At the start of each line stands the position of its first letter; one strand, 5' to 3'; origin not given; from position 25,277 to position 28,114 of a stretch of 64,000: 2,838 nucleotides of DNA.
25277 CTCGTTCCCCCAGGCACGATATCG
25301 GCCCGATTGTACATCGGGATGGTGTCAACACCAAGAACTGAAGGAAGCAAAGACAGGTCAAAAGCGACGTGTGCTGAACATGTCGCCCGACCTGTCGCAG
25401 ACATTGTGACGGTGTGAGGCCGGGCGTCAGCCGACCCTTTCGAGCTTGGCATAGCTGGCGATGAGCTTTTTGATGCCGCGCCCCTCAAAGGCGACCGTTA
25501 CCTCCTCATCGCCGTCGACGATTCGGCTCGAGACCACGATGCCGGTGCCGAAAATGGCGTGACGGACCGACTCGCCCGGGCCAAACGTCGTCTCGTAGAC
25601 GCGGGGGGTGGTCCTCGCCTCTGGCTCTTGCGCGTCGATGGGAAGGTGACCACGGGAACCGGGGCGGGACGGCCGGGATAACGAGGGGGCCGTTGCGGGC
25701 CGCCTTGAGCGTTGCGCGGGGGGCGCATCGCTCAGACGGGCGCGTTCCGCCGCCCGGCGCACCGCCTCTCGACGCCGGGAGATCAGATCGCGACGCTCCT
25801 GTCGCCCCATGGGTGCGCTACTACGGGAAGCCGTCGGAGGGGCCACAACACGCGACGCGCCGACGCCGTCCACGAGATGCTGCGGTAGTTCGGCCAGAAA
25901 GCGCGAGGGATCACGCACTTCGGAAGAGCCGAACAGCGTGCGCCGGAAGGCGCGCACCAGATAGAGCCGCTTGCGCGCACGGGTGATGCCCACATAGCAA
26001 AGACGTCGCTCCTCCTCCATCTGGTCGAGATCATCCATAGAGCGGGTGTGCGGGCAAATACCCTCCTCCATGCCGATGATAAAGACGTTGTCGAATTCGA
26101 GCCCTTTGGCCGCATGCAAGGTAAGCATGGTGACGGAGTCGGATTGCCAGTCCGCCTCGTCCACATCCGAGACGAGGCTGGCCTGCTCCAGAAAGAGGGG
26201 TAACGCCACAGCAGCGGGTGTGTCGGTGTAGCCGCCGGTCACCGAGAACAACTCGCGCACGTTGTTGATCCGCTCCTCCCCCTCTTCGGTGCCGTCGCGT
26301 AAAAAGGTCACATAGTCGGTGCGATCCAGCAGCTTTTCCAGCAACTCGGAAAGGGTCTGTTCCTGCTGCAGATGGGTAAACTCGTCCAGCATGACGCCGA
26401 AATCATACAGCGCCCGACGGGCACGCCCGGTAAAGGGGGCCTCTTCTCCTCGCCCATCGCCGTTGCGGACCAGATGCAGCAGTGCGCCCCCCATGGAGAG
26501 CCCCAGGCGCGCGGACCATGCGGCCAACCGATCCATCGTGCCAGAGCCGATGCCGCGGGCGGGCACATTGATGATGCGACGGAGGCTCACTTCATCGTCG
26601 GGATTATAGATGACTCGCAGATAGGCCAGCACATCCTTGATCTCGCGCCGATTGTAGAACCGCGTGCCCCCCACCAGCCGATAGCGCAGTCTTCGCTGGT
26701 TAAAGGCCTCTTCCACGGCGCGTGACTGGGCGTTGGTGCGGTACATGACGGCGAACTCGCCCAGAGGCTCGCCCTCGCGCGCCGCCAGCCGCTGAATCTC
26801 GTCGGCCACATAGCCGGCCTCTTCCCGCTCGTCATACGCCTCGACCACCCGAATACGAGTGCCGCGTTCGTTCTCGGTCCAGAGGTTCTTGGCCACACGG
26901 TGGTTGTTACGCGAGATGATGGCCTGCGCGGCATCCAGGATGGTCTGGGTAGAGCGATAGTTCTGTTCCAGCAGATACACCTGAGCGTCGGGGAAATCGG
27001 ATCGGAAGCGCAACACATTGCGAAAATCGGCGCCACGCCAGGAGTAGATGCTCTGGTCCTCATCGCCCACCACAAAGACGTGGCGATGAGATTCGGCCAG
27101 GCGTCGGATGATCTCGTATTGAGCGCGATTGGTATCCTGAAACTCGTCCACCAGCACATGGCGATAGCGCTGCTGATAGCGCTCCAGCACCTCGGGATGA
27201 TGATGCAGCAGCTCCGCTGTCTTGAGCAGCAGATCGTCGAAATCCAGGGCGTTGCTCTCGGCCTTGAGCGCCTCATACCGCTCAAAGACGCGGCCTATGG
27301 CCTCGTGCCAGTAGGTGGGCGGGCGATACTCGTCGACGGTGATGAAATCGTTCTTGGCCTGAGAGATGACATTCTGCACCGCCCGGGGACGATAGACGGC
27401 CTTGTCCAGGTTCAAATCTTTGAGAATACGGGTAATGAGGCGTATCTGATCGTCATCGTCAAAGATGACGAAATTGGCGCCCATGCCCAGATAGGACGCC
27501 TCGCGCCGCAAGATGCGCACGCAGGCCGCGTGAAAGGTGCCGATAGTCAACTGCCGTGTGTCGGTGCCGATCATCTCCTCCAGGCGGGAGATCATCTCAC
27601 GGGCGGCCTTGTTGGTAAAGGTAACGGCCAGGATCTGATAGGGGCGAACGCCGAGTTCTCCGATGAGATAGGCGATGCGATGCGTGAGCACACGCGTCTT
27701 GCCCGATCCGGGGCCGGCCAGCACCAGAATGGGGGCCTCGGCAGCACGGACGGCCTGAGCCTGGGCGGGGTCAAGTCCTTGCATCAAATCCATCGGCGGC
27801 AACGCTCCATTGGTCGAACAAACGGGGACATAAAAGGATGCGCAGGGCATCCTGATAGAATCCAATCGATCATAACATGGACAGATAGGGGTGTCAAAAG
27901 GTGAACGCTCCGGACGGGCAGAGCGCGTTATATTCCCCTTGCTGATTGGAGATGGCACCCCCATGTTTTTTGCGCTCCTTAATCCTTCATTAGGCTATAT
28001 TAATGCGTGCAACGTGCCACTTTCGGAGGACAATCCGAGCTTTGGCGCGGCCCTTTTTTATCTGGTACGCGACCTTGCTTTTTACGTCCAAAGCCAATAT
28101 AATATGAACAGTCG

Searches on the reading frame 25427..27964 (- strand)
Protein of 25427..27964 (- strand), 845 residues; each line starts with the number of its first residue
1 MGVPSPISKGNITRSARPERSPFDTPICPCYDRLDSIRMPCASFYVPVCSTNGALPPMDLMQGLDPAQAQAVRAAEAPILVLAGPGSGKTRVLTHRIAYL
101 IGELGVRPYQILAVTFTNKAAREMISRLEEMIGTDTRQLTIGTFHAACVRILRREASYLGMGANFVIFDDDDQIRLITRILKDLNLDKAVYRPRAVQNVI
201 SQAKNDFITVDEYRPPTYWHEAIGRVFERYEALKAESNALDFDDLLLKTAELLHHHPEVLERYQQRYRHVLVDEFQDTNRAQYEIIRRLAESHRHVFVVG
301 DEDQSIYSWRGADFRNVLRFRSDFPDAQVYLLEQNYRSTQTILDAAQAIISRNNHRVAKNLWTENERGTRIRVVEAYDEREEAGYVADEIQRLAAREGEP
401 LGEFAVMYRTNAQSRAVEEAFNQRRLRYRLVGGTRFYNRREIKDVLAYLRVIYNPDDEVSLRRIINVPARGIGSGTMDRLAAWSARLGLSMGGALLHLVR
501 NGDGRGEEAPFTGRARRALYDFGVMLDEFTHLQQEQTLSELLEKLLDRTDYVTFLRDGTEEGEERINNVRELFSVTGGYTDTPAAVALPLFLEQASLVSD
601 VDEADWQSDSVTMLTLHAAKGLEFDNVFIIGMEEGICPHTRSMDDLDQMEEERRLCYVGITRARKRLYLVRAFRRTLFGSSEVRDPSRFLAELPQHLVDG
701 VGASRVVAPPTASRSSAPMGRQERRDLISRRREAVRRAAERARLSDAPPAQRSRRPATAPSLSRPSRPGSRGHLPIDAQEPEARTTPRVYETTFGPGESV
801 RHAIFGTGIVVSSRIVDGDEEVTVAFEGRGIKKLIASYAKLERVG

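Call 69: search_protein_families(library=pfam, proteins=[window:25427-27964:-], max_evalue=0.00001)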
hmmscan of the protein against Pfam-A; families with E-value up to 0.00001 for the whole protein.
window:25427-27964:- (845 aa): 7 families
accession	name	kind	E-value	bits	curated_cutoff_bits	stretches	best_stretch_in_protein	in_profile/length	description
PF00580.27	UvrD-helicase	-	1.1e-90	304.4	23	1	64-325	1-271/271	UvrD/REP helicase N-terminal domain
PF13361.12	UvrD_C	-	9.4e-80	269.1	25.6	1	331-670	2-346/350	UvrD-like helicase C-terminal domain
PF13245.12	AAA_19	-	4.8e-25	88.7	25.1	1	68-308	1-132/134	AAA domain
PF13538.12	UvrD_C_2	-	1.9e-11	44.1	27.4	1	611-670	2-52/52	UvrD-like helicase C-terminal domain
PF21196.3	PcrA_UvrD_tudor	-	7.8e-09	35.7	23.9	1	797-840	2-45/48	PcrA/UvrD tudor domain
PF13604.12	AAA_30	-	4.2e-08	33.6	27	0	64-128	2-66/191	AAA domain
PF01443.25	Viral_helicase1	-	1.7e-07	31.7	21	0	603-669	169-226/228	Viral superfamily 1 RNA helicase core domain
